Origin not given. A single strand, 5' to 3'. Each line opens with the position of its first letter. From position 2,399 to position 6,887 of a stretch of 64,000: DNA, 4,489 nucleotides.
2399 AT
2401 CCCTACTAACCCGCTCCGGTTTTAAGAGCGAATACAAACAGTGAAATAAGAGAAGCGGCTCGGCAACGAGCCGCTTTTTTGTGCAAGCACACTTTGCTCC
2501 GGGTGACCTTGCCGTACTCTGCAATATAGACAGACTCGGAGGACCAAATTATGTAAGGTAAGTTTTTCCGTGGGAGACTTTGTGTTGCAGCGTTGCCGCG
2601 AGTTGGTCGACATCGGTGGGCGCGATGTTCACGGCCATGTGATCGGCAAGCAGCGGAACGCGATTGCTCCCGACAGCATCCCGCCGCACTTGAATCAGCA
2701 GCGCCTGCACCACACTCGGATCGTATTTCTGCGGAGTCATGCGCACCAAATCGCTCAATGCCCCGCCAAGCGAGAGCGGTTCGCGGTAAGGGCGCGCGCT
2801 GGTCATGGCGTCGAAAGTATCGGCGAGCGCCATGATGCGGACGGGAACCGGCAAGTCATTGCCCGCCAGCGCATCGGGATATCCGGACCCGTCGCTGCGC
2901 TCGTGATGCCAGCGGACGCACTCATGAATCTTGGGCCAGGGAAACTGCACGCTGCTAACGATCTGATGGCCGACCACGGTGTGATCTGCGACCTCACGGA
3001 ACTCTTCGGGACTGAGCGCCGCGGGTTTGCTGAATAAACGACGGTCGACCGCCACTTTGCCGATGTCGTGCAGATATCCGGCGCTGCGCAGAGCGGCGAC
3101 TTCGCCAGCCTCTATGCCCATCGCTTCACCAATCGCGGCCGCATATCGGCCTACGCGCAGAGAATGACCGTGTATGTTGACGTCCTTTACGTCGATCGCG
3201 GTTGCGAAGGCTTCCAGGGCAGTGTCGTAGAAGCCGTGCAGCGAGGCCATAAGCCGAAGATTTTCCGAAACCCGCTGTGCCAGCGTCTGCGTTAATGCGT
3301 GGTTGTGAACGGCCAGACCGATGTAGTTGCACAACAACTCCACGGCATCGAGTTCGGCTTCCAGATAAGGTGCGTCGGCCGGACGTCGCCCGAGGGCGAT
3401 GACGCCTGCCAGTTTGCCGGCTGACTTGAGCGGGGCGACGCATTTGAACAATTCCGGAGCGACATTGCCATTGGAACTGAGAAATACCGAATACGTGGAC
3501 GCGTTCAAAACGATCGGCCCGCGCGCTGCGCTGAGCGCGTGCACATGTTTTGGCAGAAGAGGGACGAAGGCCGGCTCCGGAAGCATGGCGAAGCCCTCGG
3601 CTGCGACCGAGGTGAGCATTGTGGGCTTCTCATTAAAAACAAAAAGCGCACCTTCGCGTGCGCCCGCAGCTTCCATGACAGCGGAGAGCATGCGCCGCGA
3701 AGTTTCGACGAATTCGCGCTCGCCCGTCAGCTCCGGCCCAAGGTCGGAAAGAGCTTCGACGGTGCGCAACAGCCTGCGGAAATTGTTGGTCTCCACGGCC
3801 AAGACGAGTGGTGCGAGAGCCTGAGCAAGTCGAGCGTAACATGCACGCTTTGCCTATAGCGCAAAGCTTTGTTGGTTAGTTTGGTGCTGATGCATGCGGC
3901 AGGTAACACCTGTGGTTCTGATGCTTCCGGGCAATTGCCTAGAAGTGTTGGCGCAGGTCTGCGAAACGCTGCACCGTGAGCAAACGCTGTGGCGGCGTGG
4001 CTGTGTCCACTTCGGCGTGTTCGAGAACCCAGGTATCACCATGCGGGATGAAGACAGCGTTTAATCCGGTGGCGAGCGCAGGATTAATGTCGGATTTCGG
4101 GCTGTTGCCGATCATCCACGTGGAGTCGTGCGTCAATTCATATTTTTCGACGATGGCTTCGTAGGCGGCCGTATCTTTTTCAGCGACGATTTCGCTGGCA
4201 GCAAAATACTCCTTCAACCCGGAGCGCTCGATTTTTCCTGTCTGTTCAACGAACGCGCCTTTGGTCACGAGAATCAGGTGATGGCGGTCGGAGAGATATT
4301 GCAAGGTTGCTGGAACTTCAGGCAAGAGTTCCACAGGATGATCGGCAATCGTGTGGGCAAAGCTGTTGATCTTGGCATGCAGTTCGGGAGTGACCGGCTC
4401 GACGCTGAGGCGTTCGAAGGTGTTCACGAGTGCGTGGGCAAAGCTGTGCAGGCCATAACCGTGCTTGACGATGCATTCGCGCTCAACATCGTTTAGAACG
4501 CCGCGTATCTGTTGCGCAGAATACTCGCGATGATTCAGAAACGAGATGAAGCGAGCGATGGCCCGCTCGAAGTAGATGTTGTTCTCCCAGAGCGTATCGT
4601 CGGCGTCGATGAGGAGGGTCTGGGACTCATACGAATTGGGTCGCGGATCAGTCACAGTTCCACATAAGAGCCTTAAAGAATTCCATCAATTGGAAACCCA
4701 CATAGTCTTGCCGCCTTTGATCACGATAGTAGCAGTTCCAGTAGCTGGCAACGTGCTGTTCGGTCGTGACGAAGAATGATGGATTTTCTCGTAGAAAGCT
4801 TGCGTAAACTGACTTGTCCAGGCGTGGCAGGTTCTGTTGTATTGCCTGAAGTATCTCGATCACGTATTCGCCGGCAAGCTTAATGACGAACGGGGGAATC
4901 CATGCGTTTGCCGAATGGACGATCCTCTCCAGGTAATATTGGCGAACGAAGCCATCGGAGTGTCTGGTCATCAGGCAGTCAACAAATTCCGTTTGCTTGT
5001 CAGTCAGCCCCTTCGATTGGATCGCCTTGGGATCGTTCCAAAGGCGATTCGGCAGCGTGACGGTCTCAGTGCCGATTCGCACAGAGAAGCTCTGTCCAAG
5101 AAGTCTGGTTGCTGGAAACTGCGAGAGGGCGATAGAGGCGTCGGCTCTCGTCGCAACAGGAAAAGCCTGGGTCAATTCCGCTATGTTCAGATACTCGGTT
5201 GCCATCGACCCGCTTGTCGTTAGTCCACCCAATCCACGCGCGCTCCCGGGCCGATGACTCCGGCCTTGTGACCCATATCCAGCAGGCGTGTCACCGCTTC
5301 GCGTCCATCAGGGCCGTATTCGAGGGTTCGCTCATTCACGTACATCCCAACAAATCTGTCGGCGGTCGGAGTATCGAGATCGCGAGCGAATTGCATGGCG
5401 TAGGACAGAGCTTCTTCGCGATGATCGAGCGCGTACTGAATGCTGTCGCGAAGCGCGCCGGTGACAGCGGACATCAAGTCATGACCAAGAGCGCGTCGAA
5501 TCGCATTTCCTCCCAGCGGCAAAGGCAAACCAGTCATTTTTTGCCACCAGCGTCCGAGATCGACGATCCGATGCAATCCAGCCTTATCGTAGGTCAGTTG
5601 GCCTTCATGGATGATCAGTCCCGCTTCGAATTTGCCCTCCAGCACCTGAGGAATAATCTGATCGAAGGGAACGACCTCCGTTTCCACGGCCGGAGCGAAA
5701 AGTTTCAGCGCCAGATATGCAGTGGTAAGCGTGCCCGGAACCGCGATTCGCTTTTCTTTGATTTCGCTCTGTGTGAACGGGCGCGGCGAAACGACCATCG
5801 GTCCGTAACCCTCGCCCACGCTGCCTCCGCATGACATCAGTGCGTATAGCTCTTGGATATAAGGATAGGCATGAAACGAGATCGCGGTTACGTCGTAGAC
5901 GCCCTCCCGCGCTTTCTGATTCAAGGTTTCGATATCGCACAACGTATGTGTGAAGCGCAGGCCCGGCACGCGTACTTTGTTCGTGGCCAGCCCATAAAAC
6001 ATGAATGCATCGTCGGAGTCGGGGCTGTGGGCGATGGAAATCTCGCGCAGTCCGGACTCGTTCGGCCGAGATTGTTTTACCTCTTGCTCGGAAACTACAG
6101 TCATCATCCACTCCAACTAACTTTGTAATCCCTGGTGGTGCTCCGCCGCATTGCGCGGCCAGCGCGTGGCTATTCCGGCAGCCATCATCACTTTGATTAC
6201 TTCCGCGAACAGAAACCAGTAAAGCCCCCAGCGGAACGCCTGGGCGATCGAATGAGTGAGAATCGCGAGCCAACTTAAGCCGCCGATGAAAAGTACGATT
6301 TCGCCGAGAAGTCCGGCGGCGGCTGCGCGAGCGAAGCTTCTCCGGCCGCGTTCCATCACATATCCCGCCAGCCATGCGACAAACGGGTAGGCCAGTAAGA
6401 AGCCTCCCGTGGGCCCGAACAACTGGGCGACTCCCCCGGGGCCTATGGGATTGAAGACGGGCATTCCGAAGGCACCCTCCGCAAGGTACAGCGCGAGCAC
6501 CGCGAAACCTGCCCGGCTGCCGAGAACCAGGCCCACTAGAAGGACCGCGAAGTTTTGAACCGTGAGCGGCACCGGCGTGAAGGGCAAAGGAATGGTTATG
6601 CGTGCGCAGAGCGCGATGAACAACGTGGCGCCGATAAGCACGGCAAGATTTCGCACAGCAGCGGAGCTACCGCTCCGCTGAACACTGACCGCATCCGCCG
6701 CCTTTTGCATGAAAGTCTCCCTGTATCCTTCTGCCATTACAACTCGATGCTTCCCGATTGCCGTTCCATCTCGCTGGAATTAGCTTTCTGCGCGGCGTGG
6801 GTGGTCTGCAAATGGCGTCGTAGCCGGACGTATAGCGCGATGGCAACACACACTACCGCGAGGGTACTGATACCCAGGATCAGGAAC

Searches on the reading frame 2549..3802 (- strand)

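Call 71: search_protein_families(library=pfam, proteins=[window:2549-3802:-], max_evalue=0.00001)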
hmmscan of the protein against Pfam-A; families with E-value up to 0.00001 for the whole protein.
window:2549-3802:- (417 aa): 3 families
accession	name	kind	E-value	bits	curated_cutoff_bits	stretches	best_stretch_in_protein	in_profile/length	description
PF13487.12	HD_5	-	1.4e-34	119.8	27.2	1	199-364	3-170/170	HD domain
PF01966.28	HD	-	1.8e-17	64.1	22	1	212-333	3-116/116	HD domain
PF13185.12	GAF_2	-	1.7e-06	28.7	28.6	1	30-166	3-136/136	GAF domain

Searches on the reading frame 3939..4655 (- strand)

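Call 71: search_protein_families(library=pfam, proteins=[window:3939-4655:-], max_evalue=0.00001)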
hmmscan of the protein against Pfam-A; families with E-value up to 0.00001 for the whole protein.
window:3939-4655:- (238 aa): 3 families
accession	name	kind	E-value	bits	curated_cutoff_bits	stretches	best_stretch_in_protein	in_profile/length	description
PF00702.32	Hydrolase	-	3.6e-10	41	26.4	1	13-192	3-186/191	haloacid dehalogenase-like hydrolase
PF13419.12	HAD_2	-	1.5e-08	35.4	23.8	1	68-202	37-177/178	Haloacid dehalogenase-like hydrolase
PF13242.12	Hydrolase_like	-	4e-06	27.1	22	1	163-214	8-59/75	HAD-hyrolase-like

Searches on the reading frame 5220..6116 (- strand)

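Call 71: search_protein_families(library=pfam, proteins=[window:5220-6116:-], max_evalue=0.00001)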
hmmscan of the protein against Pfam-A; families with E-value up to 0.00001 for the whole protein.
window:5220-6116:- (298 aa): 1 family
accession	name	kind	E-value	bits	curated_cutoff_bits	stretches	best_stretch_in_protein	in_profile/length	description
PF02621.19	VitK2_biosynth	-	2.4e-78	263.5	26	1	26-283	1-251/252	Menaquinone biosynthesis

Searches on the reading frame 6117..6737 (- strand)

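Call 71: search_protein_families(library=pfam, proteins=[window:6117-6737:-], max_evalue=0.00001)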
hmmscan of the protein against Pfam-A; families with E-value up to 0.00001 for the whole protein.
window:6117-6737:- (206 aa): 1 family
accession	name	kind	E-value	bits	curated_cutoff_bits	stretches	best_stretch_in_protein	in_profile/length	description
PF02632.19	BioY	-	7.1e-36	123.7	25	1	53-192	1-137/140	BioY family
